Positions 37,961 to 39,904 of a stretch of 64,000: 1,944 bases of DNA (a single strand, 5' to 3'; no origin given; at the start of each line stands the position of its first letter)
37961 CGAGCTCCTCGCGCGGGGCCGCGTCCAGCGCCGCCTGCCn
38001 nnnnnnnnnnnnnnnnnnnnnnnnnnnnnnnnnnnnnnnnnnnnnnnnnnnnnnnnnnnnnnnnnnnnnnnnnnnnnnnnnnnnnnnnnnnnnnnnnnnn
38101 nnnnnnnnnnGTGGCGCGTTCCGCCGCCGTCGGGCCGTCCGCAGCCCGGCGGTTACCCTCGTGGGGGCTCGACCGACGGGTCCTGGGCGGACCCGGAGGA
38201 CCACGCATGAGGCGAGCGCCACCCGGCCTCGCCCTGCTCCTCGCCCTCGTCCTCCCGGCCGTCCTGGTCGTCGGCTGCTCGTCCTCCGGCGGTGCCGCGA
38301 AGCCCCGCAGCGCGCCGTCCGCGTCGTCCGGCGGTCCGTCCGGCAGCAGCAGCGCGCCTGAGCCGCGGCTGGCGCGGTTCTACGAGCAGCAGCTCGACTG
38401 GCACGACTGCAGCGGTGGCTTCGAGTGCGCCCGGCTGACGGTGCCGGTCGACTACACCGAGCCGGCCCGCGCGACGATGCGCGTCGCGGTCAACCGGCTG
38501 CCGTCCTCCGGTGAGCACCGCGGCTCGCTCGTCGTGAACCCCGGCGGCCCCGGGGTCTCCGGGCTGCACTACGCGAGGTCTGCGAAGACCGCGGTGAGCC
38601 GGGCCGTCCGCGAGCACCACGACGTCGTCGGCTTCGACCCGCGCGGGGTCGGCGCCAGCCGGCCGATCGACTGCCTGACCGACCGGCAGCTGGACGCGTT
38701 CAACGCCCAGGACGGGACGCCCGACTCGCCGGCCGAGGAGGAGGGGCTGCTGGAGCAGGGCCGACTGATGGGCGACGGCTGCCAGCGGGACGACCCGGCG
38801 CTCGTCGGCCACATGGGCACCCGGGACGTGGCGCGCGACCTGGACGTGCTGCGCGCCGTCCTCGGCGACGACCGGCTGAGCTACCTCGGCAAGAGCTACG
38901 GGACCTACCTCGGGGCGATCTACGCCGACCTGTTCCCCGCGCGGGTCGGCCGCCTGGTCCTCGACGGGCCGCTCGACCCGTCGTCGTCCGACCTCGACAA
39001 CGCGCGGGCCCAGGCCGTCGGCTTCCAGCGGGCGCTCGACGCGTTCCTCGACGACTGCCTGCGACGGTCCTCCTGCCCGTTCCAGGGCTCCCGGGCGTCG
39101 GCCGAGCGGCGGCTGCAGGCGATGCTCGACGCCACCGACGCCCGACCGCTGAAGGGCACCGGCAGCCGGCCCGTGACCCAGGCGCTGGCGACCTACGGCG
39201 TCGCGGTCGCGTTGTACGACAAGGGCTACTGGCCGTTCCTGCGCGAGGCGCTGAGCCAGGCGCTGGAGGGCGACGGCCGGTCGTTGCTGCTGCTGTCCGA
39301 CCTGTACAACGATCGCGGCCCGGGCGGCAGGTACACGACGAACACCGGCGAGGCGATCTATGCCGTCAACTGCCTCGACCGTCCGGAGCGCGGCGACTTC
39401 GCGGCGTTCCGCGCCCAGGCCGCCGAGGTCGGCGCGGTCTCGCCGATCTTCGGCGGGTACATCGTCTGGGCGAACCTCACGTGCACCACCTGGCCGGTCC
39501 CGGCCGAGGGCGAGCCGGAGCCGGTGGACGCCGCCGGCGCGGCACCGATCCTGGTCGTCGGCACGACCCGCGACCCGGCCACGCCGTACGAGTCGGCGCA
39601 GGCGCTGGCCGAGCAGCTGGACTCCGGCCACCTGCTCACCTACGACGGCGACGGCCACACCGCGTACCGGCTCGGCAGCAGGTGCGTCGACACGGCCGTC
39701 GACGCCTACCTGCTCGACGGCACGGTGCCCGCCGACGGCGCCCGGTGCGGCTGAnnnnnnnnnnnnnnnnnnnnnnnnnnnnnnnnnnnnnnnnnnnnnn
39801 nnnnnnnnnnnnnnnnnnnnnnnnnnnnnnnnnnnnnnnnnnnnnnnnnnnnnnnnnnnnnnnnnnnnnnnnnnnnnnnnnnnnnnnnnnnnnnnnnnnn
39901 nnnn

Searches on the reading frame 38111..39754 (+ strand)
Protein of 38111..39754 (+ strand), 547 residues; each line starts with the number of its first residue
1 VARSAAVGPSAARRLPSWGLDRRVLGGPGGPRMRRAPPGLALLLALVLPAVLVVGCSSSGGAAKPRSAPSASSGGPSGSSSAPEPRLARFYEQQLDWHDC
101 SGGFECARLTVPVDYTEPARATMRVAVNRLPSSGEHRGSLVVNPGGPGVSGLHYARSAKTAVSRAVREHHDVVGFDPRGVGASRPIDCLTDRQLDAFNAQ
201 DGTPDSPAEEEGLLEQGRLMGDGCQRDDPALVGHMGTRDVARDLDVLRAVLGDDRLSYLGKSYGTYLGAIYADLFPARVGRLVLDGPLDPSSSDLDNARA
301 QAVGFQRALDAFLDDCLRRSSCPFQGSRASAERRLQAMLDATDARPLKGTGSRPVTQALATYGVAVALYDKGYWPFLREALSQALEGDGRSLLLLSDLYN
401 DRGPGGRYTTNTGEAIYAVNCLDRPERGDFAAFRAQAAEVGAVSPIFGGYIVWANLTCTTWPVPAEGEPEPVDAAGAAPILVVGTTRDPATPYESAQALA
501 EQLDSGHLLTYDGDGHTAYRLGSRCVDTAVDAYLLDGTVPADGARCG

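Call 8: search_protein_families(library=pfam, proteins=[window:38111-39754:+])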
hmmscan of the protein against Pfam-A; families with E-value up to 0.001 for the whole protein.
window:38111-39754:+ (547 aa): 2 families
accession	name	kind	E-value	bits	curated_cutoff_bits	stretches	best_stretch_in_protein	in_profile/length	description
PF08386.16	Abhydrolase_4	-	4e-32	110.8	21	1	444-546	1-103/103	TAP-like protein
PF00561.26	Abhydrolase_1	-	6.6e-26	91.9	25.8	1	140-519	3-241/245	alpha/beta hydrolase fold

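Call 10: find_homologous_proteins(query=window:38111-39754:+, max_evalue=1e-30)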
Query window:38111-39754:+ (547 aa): 7936 proteins with E <= 1e-30 among 8000 candidates; the best 120 are listed.
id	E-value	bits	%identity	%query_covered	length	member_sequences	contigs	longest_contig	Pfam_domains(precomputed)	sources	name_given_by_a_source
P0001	0.0e+0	1154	100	94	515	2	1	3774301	PF00561.27,PF08386.17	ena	-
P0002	0.0e+0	1029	87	94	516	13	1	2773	PF00561.27,PF08386.17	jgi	jgi:pimeloyl-ACP methyl ester carboxylesterase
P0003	8.8e-297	1003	89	90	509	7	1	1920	PF00561.27,PF08386.17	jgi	jgi:pimeloyl-ACP methyl ester carboxylesterase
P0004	2.0e-260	883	81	85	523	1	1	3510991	PF00561.27,PF08386.17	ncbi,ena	-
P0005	4.7e-256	869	78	85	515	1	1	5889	PF00561.27,PF08386.17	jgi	jgi:pimeloyl-ACP methyl ester carboxylesterase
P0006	4.4e-254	863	74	94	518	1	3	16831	PF00561.27,PF08386.17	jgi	jgi:pimeloyl-ACP methyl ester carboxylesterase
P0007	7.7e-254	862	75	94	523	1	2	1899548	PF00561.27,PF08386.17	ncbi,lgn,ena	-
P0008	1.3e-251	854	74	94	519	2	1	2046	PF00561.27,PF08386.17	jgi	jgi:pimeloyl-ACP methyl ester carboxylesterase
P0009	3.3e-248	843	73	94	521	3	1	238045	PF00561.27,PF08386.17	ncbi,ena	-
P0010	8.2e-244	829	71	94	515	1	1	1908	PF00561.27,PF08386.17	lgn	-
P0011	1.7e-240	818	70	94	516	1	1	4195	PF00561.27,PF08386.17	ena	-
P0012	4.1e-240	816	73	85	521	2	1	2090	PF00561.27,PF08386.17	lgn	-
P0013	2.4e-237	807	100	57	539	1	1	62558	PF00561.27,PF08386.17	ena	-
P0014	4.9e-234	796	70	90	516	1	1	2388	PF00561.27,PF08386.17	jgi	jgi:pimeloyl-ACP methyl ester carboxylesterase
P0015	4.6e-228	777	78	80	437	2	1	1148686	PF00561.27,PF08386.17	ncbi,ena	-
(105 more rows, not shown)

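Call 11: find_encoding_contigs(protein=P0001, flank=10000, max_places=6)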
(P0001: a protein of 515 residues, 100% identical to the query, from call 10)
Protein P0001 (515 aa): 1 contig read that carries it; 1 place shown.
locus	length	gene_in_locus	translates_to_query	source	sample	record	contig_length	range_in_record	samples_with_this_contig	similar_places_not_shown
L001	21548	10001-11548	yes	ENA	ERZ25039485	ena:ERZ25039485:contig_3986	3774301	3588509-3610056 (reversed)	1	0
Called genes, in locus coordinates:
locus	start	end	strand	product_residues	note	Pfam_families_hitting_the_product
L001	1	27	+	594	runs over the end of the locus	PF03030:H_PPase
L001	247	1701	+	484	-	PF01131:Topoisom_bac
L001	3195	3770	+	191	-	PF13368:Toprim_C_rpt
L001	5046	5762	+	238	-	PF07690:MFS_1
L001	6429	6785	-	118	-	-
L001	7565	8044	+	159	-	-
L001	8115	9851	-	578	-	PF00890:FAD_binding_2 (faint), PF01266:DAO, PF01494:FAD_binding_3 (faint), PF12831:FAD_oxidored (faint), PF16901:DAO_C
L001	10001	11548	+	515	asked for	PF00561:Abhydrolase_1, PF08386:Abhydrolase_4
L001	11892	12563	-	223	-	PF00753:Lactamase_B, PF12706:Lactamase_B_2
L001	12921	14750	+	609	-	PF11329:DUF3131, PF10091:Glycoamylase, PF00353:HemolysinCabind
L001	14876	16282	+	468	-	PF01565:FAD_binding_4, PF08031:BBE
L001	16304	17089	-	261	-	-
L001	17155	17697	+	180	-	PF03551:PadR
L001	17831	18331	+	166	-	-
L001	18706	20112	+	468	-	-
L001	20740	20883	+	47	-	-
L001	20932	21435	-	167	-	PF00719:Pyrophosphatase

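Call 12: find_encoding_contigs(protein=P0013, flank=10000, max_places=6)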
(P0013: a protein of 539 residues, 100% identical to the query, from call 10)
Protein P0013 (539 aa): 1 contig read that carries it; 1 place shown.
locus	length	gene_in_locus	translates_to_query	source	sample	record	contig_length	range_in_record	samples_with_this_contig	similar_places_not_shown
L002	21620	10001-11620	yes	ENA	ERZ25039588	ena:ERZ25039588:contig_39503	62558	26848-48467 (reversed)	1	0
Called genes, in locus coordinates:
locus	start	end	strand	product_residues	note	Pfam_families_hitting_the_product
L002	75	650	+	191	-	-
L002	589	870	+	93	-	-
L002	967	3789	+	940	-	PF01751:Toprim, PF01131:Topoisom_bac, PF13368:Toprim_C_rpt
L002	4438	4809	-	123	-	-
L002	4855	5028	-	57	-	-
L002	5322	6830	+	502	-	PF02223:Thymidylate_kin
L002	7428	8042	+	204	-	-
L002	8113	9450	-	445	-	PF01266:DAO, PF16901:DAO_C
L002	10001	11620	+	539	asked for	PF00561:Abhydrolase_1, PF08386:Abhydrolase_4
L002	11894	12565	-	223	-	PF00753:Lactamase_B, PF12706:Lactamase_B_2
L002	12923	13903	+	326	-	PF11329:DUF3131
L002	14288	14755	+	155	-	-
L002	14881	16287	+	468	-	PF01565:FAD_binding_4, PF08031:BBE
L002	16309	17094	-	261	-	-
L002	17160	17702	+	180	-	PF03551:PadR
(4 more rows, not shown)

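Call 13: find_encoding_contigs(protein=P0004, flank=10000, max_places=6)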
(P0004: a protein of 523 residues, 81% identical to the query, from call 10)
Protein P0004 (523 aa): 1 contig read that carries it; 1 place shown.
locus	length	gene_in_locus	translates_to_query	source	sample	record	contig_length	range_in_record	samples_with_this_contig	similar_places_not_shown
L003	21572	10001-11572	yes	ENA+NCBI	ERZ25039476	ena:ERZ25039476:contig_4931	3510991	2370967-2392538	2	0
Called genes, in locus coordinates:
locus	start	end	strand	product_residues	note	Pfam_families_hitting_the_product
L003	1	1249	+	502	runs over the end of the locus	PF23186:DUF7059, PF05175:MTS, PF08241:Methyltransf_11 (faint), PF13649:Methyltransf_25 (weak), PF25004:DUF7782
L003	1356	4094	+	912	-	PF01751:Toprim, PF01131:Topoisom_bac, PF13368:Toprim_C_rpt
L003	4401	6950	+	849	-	PF05977:MFS_3, PF07690:MFS_1, PF02223:Thymidylate_kin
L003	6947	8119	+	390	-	PF13177:DNA_pol3_delta2, PF00004:AAA (weak)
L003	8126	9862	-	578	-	PF00890:FAD_binding_2 (faint), PF01266:DAO, PF01494:FAD_binding_3 (faint), PF16901:DAO_C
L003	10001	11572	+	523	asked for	PF00561:Abhydrolase_1, PF08386:Abhydrolase_4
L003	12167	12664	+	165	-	-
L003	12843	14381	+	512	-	-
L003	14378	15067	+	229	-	-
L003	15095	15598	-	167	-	PF00719:Pyrophosphatase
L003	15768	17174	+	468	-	PF02113:Peptidase_S13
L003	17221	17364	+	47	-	-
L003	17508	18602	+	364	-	PF10103:Zincin_2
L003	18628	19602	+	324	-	PF01171:ATP_bind_3, PF09179:TilS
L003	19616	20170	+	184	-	PF00156:Pribosyltran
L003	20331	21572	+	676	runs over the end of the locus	PF06480:FtsH_ext (weak), PF00004:AAA, PF23902:AAA_lid_PRS2_C (faint), PF17862:AAA_lid_3, PF01434:Peptidase_M41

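Call 18: find_related_loci(query=window:38207-39754:+, collection=genome_contigs, flank=9000)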
Query window:38207-39754:+ (515 aa) in genome_contigs; peptide patterns used: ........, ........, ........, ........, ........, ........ (x = any residue, [..] = any of these).
213 stretches matched a pattern; 11 encode a relative of the query (tblastn E <= 1e-3); 11 distinct loci.
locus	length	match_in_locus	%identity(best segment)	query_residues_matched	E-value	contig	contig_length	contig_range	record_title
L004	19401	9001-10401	81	49-515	0e+0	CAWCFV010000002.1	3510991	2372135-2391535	MAG: uncultured Actinomycetota bacterium isolate MFD01275.bin.1.13 genome assembly, contig: contig_4931, whole genome sh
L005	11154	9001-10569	51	8-514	2e-159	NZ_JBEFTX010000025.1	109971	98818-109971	Actinopolymorpha sp. B11F2 B11F2_contig_25, whole genome shotgun sequence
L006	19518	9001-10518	46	10-514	1e-136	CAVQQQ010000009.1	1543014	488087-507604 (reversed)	MAG: uncultured Actinomycetota bacterium isolate MFD09848.bin.1.108 genome assembly, contig: contig_7715, whole genome s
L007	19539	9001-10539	45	9-514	5e-136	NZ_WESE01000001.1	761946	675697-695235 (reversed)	Nostocoides sp. F2B08 scaffold1_size761946, whole genome shotgun sequence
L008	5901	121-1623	47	5-514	2e-128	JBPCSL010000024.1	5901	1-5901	MAG: Candidatus Nanopelagicales bacterium S1Ck117_139119_flag_0_multi_15.7616_len_5901, whole genome shotgun sequence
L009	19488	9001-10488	43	14-514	5e-124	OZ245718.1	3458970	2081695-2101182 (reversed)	MAG: Actinomycetes bacterium isolate 5592b777-cc2b-40d4-8203-2b0c8ee3f119 genome assembly, chromosome: 1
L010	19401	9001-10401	44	54-514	1e-117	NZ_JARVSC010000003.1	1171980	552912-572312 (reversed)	Plantibacter sp. ME-Dv--P-122b NODE_1_length_1171980_cov_48.706306, whole genome shotgun sequence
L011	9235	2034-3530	44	13-514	1e-116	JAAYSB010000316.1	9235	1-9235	MAG: Intrasporangiaceae bacterium isolate AS23ysBPME_273 237273_AS23, whole genome shotgun sequence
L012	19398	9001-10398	44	55-514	1e-116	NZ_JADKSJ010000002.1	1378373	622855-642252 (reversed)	Plantibacter sp. VKM Ac-2880 n2, whole genome shotgun sequence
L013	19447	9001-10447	47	33-514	2e-97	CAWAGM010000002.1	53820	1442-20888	MAG: uncultured Actinomycetota bacterium isolate MFD02581.bin.2.146 genome assembly, contig: contig_107177, whole genome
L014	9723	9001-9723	42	51-273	4e-43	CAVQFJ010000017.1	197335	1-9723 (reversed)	MAG: uncultured Actinomycetota bacterium isolate MFD05567.bin.1.23 genome assembly, contig: contig_95770, whole genome s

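Call 21: find_encoding_contigs(protein=P0007, flank=10000, max_places=4)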
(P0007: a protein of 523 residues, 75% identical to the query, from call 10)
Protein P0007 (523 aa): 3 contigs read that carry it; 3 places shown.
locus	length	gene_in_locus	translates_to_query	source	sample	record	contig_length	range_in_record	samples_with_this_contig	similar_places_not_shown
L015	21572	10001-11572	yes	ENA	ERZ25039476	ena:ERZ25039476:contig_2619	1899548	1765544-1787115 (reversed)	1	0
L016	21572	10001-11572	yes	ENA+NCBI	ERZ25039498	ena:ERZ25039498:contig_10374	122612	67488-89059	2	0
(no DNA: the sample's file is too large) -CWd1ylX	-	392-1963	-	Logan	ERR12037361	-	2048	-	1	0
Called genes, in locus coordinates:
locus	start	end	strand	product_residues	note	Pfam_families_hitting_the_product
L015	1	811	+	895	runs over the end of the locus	PF01751:Toprim, PF01131:Topoisom_bac, PF13368:Toprim_C_rpt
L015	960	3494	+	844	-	PF05977:MFS_3, PF07690:MFS_1, PF12832:MFS_1_like (weak), PF07690:MFS_1, PF02223:Thymidylate_kin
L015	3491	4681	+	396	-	PF00004:AAA (weak), PF13177:DNA_pol3_delta2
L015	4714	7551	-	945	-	PF13191:AAA_16, PF13401:AAA_22 (weak), PF20703:nSTAND1 (faint), PF00196:GerE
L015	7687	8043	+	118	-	-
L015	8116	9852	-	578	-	PF00890:FAD_binding_2 (faint), PF01266:DAO, PF01494:FAD_binding_3 (faint), PF12831:FAD_oxidored (faint), PF16901:DAO_C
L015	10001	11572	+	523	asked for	PF00561:Abhydrolase_1, PF08386:Abhydrolase_4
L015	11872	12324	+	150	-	PF10604:Polyketide_cyc2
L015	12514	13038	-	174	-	PF00583:Acetyltransf_1, PF13673:Acetyltransf_10, PF13508:Acetyltransf_7, PF08445:FR47 (weak)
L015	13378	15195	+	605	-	PF11329:DUF3131, PF10091:Glycoamylase, PF00353:HemolysinCabind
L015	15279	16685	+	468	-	PF01565:FAD_binding_4, PF08031:BBE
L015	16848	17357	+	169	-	PF28068:Scy (weak)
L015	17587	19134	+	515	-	PF00877:NLPC_P60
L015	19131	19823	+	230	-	-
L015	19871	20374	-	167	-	PF00719:Pyrophosphatase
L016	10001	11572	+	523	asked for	PF00561:Abhydrolase_1, PF08386:Abhydrolase_4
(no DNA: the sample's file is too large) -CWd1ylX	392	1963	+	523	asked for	PF00561:Abhydrolase_1, PF08386:Abhydrolase_4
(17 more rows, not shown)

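Call 22: find_encoding_contigs(protein=P0015, flank=10000, max_places=4)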
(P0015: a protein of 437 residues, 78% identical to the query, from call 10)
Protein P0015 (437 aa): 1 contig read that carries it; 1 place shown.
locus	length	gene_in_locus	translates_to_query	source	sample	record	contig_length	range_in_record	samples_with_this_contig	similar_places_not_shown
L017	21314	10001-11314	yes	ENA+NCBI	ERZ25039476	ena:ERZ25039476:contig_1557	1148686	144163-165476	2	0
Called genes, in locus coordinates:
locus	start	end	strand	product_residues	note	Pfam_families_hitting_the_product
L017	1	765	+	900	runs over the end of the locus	PF01751:Toprim, PF01131:Topoisom_bac, PF13368:Toprim_C_rpt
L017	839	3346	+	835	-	PF05977:MFS_3, PF07690:MFS_1, PF02223:Thymidylate_kin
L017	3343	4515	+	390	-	PF13177:DNA_pol3_delta2, PF00004:AAA (weak)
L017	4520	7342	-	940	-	PF01637:ATPase_2 (faint), PF13191:AAA_16, PF13401:AAA_22 (weak), PF13384:HTH_23 (faint), PF00196:GerE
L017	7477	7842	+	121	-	-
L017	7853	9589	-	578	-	PF00890:FAD_binding_2 (faint), PF01266:DAO, PF12831:FAD_oxidored (faint), PF16901:DAO_C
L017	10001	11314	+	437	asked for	PF00561:Abhydrolase_1, PF08386:Abhydrolase_4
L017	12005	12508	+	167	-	PF04542:Sigma70_r2, PF08281:Sigma70_r4_2, PF04545:Sigma70_r4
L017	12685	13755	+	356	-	-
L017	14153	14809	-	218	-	-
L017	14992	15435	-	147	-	PF00582:Usp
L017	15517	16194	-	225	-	-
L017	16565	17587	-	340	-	PF03706:LPG_synthase_TM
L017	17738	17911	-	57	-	-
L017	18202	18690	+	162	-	PF28068:Scy (weak)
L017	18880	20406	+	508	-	PF00877:NLPC_P60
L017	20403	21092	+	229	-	-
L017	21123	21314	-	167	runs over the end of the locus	PF00719:Pyrophosphatase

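Call 23: find_encoding_contigs(protein=P0009, flank=10000, max_places=4)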
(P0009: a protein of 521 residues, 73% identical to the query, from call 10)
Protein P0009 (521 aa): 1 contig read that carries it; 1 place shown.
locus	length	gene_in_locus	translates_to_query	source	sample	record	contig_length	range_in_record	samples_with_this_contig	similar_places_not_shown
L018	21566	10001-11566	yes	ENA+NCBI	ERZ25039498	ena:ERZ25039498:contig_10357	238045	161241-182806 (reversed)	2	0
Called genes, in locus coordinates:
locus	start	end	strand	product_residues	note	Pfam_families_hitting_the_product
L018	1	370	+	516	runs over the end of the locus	PF23186:DUF7059, PF08242:Methyltransf_12 (faint), PF05175:MTS, PF13847:Methyltransf_31 (weak), PF08241:Methyltransf_11, PF13649:Methyltransf_25, PF25004:DUF7782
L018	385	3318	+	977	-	PF01751:Toprim, PF01131:Topoisom_bac, PF13368:Toprim_C_rpt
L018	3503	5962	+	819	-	PF05977:MFS_3, PF07690:MFS_1, PF12832:MFS_1_like (weak), PF07690:MFS_1, PF02223:Thymidylate_kin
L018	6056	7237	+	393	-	PF13177:DNA_pol3_delta2, PF00004:AAA (weak)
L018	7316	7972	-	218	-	PF04203:Sortase (weak)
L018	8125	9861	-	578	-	PF00890:FAD_binding_2 (faint), PF01266:DAO, PF01494:FAD_binding_3 (faint), PF12831:FAD_oxidored (faint), PF16901:DAO_C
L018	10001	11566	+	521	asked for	PF00561:Abhydrolase_1, PF08386:Abhydrolase_4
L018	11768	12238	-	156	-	PF00111:Fer2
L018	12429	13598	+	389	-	-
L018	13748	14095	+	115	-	-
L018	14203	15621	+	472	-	PF00672:HAMP, PF00512:HisKA, PF02518:HATPase_c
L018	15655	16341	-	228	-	PF00072:Response_reg, PF00486:Trans_reg_C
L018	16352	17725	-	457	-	PF00672:HAMP, PF00512:HisKA, PF02518:HATPase_c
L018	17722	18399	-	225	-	PF00072:Response_reg, PF00486:Trans_reg_C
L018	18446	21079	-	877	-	PF02687:FtsX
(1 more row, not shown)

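Call 37: find_encoding_contigs(protein=P0002, flank=10000, max_places=8)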
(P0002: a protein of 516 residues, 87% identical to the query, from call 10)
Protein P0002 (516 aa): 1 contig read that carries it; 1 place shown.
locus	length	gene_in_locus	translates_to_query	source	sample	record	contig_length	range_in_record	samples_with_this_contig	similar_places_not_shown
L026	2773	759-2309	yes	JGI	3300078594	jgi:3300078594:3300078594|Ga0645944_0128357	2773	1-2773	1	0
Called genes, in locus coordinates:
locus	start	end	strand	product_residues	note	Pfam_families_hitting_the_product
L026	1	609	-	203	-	?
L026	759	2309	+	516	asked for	PF00561:Abhydrolase_1, PF08386:Abhydrolase_4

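Call 38: find_encoding_contigs(protein=P0006, flank=10000, max_places=6)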
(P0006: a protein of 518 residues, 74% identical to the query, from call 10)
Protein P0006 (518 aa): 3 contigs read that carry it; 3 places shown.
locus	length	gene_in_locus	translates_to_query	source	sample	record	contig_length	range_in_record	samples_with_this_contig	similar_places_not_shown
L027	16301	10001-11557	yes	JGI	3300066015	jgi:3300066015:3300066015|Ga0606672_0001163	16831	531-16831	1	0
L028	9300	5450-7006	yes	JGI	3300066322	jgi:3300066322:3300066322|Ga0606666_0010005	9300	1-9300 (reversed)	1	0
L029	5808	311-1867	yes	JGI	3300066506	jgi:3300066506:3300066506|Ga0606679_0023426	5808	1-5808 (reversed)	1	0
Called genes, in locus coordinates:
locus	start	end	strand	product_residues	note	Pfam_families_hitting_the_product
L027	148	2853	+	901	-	PF01751:Toprim, PF01131:Topoisom_bac, PF13368:Toprim_C_rpt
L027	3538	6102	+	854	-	PF05977:MFS_3, PF07690:MFS_1, PF12832:MFS_1_like, PF07690:MFS_1, PF02223:Thymidylate_kin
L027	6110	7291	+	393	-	PF13177:DNA_pol3_delta2, PF00004:AAA (weak)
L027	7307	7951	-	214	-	PF04203:Sortase (weak)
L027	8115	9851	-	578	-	PF00890:FAD_binding_2 (weak), PF01266:DAO, PF01494:FAD_binding_3 (weak), PF12831:FAD_oxidored (faint), PF16901:DAO_C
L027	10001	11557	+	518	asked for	PF00561:Abhydrolase_1, PF08386:Abhydrolase_4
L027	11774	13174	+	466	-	PF01565:FAD_binding_4, PF08031:BBE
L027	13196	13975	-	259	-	-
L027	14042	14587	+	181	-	PF03551:PadR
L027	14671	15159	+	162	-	PF28068:Scy (weak), PF05103:DivIVA (faint)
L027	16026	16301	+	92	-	?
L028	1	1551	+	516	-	?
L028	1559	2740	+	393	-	PF13177:DNA_pol3_delta2, PF00004:AAA (weak)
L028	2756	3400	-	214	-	PF04203:Sortase (weak)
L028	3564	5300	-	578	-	PF00890:FAD_binding_2 (faint), PF01266:DAO, PF01494:FAD_binding_3 (weak), PF12831:FAD_oxidored (faint), PF16901:DAO_C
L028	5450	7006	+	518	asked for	PF00561:Abhydrolase_1, PF08386:Abhydrolase_4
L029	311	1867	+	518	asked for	PF00561:Abhydrolase_1, PF08386:Abhydrolase_4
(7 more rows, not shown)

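Call 56: search_protein_families(library=pfam, proteins=[L017:11509-11787:-, L012:11345-12499:-, L017:12005-12508:+, L010:11474-12439:-, L010:12977-14245:+, L010:14842-15828:+], max_evalue=0.01)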
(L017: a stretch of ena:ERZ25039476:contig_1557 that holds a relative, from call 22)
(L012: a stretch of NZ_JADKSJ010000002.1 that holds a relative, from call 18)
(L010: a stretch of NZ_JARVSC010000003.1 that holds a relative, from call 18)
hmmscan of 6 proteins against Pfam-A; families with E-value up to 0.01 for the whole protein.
L017:11509-11787:- (92 aa): 0 families

L012:11345-12499:- (384 aa): 5 families
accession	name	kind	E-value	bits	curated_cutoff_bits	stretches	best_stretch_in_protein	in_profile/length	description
PF00589.27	Phage_integrase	-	5.2e-24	85.4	27.1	1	196-362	27-170/172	Phage integrase family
PF14659.12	Phage_int_SAM_3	-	4.2e-12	46.5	22.6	1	68-121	1-53/58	Phage integrase, N-terminal SAM-like domain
PF02899.23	Phage_int_SAM_1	-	4.5e-05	24.1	22.3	1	78-153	6-83/83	Phage integrase, N-terminal SAM-like domain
PF22022.2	Phage_int_M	-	0.00017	22.2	27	1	75-164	7-94/96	Phage integrase central domain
PF11198.13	DUF2857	-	0.0052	16.9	36.8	0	108-164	28-83/174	Protein of unknown function (DUF2857)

L017:12005-12508:+ (167 aa): 4 families
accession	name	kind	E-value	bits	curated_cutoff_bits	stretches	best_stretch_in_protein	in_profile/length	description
PF08281.18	Sigma70_r4_2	-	2.5e-16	59.5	25.7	1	99-151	2-54/54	Sigma-70, region 4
PF04545.22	Sigma70_r4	-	4.1e-14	52.3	24.1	1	104-152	1-49/50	Sigma-70, region 4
PF04542.20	Sigma70_r2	-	4.6e-08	33.2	24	1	15-74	6-69/71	Sigma-70 region 2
PF22233.2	PhyR_sigma-like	-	0.0014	18.9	27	0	107-149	3-45/50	Response regulator PhyR, sigma-like domain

L010:11474-12439:- (321 aa): 0 families

L010:12977-14245:+ (422 aa): 1 family
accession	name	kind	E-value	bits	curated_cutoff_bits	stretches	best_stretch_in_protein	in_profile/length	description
PF13289.12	SIR2_2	-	1.1e-07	32.4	24.5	1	113-265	2-94/141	SIR2-like domain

L010:14842-15828:+ (328 aa): 0 families

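Call 57: search_protein_families(library=pfam, proteins=[L017:11509-11787:-], max_evalue=10)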
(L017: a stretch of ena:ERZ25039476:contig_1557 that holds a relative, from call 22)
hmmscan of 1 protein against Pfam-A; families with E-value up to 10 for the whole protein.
L017:11509-11787:- (92 aa): 1 family
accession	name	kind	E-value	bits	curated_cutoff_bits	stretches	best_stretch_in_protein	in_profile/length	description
PF17756.7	RET_CLD1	-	0.18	12.6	26.4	1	14-62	18-68/124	RET Cadherin like domain 1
